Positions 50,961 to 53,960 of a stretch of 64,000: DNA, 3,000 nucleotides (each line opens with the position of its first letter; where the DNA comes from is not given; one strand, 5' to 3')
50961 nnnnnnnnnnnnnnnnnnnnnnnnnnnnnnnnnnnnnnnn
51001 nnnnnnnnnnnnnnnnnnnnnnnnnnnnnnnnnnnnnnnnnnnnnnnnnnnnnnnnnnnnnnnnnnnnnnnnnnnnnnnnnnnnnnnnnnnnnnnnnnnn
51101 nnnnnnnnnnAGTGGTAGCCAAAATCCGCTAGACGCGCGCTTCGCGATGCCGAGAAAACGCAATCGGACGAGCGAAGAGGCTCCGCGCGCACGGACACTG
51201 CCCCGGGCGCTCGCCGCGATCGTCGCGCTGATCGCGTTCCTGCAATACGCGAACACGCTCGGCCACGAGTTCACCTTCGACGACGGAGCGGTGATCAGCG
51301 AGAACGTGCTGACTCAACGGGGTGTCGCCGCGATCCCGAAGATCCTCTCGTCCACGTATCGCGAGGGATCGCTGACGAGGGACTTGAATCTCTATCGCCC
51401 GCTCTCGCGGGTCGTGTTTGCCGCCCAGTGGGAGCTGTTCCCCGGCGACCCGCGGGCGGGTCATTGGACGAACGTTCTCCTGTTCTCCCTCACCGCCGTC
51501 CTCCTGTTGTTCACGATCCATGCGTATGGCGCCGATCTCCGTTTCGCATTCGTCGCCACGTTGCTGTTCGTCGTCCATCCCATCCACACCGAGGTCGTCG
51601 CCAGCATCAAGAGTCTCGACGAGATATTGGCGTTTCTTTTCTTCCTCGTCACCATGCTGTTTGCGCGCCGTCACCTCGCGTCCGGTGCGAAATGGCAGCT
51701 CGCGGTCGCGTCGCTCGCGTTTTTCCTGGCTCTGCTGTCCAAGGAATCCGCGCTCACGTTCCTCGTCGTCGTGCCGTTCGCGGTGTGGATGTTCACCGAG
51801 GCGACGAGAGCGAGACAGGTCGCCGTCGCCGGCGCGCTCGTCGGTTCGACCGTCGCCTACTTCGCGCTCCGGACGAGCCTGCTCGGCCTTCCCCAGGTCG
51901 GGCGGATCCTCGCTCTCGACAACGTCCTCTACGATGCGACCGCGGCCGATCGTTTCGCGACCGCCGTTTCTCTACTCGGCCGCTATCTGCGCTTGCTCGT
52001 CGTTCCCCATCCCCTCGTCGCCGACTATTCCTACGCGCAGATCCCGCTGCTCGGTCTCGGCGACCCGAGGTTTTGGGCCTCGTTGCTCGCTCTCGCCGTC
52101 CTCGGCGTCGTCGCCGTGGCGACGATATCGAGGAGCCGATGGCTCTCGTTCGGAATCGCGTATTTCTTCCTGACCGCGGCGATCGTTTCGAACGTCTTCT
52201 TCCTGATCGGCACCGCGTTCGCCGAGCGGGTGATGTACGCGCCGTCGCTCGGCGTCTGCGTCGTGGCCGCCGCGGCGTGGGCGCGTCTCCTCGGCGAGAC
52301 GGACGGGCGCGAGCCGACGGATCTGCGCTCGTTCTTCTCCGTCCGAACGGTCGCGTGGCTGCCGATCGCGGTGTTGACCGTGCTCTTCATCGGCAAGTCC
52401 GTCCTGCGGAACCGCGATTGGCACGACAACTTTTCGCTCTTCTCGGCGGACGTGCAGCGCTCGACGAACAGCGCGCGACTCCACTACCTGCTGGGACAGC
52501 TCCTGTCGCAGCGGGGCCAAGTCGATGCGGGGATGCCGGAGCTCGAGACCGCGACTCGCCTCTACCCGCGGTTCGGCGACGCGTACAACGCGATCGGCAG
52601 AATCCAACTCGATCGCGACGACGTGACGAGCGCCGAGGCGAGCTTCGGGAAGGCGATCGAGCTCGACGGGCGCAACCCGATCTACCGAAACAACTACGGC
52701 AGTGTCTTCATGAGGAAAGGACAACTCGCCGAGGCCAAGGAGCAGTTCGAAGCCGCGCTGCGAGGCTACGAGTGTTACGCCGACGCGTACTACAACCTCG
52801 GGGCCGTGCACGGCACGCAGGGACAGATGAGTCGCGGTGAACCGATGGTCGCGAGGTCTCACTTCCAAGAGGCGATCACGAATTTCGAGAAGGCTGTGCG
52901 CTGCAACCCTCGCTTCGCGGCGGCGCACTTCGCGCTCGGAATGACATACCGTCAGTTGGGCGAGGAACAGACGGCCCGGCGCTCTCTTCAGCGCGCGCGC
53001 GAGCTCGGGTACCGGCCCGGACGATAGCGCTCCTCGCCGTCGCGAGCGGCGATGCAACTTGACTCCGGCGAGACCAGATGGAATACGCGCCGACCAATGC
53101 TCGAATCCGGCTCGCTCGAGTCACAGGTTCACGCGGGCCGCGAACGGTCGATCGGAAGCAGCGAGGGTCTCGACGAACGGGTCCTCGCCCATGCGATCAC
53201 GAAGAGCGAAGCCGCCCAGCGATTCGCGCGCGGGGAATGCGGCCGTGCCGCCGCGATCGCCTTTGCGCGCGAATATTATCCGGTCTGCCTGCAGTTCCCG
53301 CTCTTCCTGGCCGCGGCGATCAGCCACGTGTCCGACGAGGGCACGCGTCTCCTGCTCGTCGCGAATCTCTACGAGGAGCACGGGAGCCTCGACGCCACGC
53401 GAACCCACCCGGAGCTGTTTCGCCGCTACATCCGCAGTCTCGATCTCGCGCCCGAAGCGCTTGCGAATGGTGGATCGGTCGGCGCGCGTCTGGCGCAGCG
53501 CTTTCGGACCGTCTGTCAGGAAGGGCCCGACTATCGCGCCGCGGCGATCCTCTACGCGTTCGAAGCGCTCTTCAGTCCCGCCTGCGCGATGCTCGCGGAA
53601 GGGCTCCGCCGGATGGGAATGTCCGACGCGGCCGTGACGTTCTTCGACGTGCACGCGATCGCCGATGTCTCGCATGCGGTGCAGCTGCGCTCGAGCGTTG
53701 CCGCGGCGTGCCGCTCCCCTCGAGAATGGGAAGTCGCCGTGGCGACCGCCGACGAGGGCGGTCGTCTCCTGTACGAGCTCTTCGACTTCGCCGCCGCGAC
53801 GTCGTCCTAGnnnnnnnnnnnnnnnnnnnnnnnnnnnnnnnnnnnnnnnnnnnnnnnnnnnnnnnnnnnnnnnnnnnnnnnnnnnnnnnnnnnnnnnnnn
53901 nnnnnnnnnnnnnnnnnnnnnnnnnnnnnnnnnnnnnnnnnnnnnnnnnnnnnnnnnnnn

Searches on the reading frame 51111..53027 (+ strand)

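Call 69: search_protein_families(library=pfam, proteins=[window:51111-53027:+], max_evalue=0.001)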
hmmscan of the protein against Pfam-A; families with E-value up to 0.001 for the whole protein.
window:51111-53027:+ (638 aa): 11 families
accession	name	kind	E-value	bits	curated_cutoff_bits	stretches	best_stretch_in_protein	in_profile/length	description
PF13431.12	TPR_17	-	1.2e-21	75.6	24.4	1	592-623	2-33/34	Tetratricopeptide repeat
PF07719.23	TPR_2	-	6.4e-19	66.9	27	0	603-632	1-30/34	Tetratricopeptide repeat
PF13181.12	TPR_8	-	1.1e-18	66.1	25.7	0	490-520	2-32/34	Tetratricopeptide repeat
PF13414.12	TPR_11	-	1.4e-17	63.5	26.8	2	530-571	1-42/42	TPR repeat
PF00515.34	TPR_1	-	1.2e-15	57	27.8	0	603-632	1-30/34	Tetratricopeptide repeat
PF13432.12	TPR_16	-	1e-13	51.9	32.7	2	581-630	9-58/65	Tetratricopeptide repeat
PF14559.12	TPR_19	-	2.9e-10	40.8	25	0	582-631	4-53/68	Tetratricopeptide repeat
PF13428.12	TPR_14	-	3e-10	40.2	23.5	0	456-497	2-43/44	Tetratricopeptide repeat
PF13424.12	TPR_12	-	8.4e-09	35.9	30.1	2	527-593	7-76/77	Tetratricopeptide repeat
PF23914.1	TPR_CcmH_CycH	-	4.9e-05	23.6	42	0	495-542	56-103/158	Cytochrome c-type biogenesis protein H TPR domain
PF08409.16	TMTC_DUF1736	-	0.00016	22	27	1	281-331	23-74/75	Protein O-mannosyl-transferase TMTC, DUF1736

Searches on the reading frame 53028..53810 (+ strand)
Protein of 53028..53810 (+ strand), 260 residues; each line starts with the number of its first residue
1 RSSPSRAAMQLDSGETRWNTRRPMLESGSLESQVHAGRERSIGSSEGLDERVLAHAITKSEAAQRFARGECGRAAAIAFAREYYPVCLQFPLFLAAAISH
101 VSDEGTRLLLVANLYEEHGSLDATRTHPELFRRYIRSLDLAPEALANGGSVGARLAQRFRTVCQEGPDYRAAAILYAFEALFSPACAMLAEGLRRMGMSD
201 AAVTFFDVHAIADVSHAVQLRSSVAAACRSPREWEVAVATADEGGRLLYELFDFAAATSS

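Call 69: search_protein_families(library=pfam, proteins=[window:53028-53810:+], max_evalue=0.001)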
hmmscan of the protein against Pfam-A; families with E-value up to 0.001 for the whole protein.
window:53028-53810:+ (260 aa): 1 family
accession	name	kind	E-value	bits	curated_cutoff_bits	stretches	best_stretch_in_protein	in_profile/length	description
PF14518.11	Haem_oxygenas_2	-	1.2e-27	97.3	28.9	1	78-241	2-169/177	Iron-containing redox enzyme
